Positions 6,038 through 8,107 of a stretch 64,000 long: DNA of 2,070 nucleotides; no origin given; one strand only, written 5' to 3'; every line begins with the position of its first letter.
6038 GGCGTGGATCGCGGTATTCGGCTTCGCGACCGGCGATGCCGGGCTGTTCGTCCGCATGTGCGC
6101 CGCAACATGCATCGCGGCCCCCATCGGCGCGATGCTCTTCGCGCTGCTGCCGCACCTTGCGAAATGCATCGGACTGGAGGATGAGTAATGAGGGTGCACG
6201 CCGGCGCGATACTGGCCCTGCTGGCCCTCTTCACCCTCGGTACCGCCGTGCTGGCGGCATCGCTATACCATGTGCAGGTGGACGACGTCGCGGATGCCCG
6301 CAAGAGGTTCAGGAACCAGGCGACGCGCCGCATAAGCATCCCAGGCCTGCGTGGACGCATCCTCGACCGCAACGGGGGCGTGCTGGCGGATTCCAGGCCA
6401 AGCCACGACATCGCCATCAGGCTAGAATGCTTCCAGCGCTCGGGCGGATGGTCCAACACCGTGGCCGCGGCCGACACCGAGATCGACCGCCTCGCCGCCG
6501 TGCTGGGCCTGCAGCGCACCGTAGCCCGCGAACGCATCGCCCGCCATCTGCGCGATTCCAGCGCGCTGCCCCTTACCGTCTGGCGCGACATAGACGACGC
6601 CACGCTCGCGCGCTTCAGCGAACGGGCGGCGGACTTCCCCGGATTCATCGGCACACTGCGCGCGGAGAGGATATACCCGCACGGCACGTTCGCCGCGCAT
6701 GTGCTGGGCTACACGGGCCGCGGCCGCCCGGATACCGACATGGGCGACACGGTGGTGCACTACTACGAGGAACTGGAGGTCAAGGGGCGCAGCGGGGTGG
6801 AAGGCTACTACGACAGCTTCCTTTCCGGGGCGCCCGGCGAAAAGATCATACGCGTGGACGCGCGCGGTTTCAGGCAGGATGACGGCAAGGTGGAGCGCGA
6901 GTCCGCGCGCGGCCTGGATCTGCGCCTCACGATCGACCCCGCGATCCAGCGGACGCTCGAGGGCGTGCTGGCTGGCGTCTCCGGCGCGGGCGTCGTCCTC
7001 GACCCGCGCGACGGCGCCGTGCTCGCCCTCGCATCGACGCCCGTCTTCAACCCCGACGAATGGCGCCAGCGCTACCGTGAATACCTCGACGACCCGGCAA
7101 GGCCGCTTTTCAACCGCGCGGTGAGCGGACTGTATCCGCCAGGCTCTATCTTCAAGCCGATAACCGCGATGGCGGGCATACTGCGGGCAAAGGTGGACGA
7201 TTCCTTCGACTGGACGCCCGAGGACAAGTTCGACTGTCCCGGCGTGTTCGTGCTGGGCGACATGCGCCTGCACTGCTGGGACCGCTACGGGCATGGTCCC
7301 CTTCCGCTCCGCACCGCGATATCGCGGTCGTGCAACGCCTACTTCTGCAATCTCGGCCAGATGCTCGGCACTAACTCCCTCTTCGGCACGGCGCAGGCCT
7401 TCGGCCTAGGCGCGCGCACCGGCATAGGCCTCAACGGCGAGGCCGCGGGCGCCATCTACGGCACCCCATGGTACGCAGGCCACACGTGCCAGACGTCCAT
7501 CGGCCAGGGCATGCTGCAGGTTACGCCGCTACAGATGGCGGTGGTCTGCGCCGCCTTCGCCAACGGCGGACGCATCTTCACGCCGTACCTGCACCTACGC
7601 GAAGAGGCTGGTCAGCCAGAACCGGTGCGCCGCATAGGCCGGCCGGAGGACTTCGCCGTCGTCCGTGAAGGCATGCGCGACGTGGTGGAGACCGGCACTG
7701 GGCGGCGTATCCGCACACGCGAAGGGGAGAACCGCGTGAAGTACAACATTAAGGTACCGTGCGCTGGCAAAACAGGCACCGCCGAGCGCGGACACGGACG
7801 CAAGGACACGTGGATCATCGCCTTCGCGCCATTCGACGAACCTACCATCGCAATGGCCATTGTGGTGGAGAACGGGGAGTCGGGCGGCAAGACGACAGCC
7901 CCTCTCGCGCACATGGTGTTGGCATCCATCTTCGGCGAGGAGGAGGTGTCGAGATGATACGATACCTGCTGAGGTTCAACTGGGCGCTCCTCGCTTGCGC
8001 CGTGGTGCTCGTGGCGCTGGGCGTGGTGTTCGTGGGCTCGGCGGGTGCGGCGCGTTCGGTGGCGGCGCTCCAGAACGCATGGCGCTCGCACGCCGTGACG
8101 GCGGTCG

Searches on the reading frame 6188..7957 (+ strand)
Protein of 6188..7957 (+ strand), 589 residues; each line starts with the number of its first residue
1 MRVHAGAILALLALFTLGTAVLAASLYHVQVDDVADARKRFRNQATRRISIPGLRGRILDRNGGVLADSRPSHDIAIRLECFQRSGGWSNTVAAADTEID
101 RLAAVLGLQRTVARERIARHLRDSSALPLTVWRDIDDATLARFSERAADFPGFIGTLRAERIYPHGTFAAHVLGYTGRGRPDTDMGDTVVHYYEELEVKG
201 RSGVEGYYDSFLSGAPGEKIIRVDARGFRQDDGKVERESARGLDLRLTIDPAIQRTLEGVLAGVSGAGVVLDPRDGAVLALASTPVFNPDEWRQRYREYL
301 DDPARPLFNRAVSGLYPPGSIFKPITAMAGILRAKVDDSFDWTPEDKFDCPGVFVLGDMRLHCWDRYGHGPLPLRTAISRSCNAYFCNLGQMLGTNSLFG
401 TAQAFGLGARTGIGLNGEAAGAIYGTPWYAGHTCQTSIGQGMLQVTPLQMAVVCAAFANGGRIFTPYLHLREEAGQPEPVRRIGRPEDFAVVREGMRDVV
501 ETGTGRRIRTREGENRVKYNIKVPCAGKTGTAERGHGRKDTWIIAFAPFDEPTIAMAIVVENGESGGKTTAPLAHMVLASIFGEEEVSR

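Call 23: search_protein_families(library=pfam, proteins=[window:6188-7957:+], max_evalue=1)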
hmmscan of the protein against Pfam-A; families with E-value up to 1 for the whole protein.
window:6188-7957:+ (589 aa): 3 families
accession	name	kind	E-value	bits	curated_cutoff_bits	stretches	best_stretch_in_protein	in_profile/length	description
PF00905.27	Transpeptidase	-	7.4e-57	193.3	22.1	1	266-577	1-297/299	Penicillin binding protein transpeptidase domain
PF03717.20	PBP_dimer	-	3e-29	103.2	24.4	1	51-227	2-173/180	Penicillin-binding Protein dimerisation domain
PF21922.1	PBP_dimer_2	-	0.021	15.5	27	0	159-177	23-41/83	Penicillin binding protein A dimerisation domain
